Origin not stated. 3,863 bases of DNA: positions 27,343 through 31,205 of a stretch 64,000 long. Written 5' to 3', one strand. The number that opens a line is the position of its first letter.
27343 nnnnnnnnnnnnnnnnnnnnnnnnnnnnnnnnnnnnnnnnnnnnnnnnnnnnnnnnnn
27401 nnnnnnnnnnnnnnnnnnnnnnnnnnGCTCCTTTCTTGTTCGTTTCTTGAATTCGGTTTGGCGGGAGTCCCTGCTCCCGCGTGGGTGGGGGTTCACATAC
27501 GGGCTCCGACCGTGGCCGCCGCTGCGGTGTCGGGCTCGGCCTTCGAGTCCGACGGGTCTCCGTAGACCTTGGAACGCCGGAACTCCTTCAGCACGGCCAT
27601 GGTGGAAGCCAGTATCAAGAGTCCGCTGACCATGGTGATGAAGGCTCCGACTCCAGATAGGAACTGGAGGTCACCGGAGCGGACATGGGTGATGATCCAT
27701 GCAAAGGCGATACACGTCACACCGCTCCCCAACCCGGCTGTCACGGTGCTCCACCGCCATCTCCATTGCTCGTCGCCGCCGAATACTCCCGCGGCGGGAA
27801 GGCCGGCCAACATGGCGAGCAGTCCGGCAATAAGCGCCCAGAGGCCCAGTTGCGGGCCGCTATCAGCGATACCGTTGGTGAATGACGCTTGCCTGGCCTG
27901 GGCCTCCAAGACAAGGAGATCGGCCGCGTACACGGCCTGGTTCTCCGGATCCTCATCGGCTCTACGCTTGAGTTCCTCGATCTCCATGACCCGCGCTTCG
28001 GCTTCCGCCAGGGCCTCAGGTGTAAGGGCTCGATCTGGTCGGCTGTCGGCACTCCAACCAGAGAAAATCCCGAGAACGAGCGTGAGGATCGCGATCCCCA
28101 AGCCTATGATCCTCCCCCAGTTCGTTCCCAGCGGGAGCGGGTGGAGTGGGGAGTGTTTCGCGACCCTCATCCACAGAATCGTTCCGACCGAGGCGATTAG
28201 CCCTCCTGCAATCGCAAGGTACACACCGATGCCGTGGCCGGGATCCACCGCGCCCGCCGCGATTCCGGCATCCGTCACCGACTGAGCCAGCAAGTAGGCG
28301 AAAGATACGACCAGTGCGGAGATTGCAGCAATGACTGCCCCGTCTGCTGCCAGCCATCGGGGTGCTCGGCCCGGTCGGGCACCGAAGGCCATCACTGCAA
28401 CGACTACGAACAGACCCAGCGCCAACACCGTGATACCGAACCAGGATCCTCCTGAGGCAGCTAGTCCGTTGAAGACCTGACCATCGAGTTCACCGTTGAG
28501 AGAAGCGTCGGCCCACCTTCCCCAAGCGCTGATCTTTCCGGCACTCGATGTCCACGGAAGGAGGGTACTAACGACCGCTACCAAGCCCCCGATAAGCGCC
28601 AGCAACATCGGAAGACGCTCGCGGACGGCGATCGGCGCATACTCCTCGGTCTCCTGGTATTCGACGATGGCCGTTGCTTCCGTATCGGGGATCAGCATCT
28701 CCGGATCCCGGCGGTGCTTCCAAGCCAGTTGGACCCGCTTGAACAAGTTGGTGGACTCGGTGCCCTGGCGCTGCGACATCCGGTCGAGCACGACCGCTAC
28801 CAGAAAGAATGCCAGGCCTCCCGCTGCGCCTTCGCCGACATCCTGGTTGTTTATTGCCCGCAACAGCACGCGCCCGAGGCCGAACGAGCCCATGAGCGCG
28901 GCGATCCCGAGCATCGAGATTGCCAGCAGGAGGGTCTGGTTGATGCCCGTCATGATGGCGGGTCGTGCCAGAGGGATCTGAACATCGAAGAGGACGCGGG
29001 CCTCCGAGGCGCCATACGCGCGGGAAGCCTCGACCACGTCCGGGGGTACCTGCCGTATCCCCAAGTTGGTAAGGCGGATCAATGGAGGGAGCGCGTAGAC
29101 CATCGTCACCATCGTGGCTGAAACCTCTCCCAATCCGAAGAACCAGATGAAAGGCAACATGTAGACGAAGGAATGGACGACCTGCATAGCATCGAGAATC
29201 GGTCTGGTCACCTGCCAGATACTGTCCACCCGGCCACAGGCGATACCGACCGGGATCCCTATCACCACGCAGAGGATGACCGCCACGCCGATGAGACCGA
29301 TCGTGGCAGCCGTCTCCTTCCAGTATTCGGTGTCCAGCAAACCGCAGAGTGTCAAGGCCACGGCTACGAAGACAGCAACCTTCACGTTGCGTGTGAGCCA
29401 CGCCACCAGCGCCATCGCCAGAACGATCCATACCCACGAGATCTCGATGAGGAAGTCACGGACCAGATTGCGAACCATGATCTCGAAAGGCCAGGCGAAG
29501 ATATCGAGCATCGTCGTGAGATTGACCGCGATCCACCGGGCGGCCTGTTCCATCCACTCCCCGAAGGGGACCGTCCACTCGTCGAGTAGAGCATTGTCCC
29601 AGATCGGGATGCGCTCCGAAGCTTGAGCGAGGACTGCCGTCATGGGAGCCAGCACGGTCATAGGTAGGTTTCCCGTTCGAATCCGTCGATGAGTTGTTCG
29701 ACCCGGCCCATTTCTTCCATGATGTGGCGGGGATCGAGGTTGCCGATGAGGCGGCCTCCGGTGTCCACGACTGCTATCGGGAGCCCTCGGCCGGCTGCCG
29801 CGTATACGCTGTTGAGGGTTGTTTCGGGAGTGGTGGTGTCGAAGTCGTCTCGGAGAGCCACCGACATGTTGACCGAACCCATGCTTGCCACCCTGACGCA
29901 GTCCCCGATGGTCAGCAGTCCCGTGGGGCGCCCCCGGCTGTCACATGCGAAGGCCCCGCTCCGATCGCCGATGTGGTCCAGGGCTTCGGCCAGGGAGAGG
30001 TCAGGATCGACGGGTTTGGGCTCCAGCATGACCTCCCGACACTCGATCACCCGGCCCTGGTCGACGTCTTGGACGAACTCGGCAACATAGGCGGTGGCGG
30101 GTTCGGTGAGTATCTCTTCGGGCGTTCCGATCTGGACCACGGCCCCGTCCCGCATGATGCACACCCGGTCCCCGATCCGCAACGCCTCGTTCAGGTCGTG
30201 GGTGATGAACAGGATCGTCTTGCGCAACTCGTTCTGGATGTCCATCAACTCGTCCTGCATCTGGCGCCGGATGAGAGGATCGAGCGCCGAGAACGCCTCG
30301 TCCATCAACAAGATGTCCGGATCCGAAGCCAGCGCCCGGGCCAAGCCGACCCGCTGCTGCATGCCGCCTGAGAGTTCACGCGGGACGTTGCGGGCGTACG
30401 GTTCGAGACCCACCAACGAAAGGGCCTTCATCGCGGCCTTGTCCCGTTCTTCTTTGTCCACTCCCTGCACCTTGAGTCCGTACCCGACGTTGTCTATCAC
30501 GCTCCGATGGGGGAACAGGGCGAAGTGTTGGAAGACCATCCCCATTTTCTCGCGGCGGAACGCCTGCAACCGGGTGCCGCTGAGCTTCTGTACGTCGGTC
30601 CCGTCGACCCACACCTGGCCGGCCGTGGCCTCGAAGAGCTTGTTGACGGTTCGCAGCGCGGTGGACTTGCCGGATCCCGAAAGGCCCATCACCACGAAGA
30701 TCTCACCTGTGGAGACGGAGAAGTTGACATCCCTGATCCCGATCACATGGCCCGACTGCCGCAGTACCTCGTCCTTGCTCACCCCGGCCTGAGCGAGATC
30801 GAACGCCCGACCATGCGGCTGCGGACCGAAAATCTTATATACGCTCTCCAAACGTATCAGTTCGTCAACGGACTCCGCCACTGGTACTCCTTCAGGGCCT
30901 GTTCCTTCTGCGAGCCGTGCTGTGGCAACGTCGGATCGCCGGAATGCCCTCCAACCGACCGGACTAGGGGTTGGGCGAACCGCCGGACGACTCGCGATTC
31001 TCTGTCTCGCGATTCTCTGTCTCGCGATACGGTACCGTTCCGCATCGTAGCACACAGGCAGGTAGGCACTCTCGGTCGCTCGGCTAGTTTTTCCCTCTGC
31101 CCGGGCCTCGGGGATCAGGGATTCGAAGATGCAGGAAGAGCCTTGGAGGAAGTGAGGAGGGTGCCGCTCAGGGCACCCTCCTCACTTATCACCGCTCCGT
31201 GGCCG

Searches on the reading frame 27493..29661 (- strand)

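Call 21: search_protein_families(library=pfam, proteins=[window:27493-29661:-], max_evalue=0.0001)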
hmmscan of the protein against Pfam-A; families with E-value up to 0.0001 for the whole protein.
window:27493-29661:- (722 aa): 1 family
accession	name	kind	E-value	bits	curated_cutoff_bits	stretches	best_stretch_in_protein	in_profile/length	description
PF00528.27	BPD_transp_1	-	2.7e-22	79.8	26.4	1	135-292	1-171/184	Binding-protein-dependent transport system inner membrane component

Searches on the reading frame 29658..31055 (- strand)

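Call 21: search_protein_families(library=pfam, proteins=[window:29658-31055:-], max_evalue=0.0001)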
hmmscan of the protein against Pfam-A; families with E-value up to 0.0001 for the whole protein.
window:29658-31055:- (465 aa): 4 families
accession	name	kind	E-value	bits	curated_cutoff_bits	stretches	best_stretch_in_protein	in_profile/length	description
PF00005.33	ABC_tran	-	8.1e-33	114.4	25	1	108-255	2-136/137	ABC transporter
PF00571.33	CBS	-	2e-06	28.5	24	0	341-389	3-54/57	CBS domain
PF13304.12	AAA_21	-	2.8e-05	24.8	27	0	225-289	235-301/304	AAA domain, putative AbiEii toxin, Type IV TA system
PF13401.12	AAA_22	-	4.3e-05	24.3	27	1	116-291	4-129/130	AAA domain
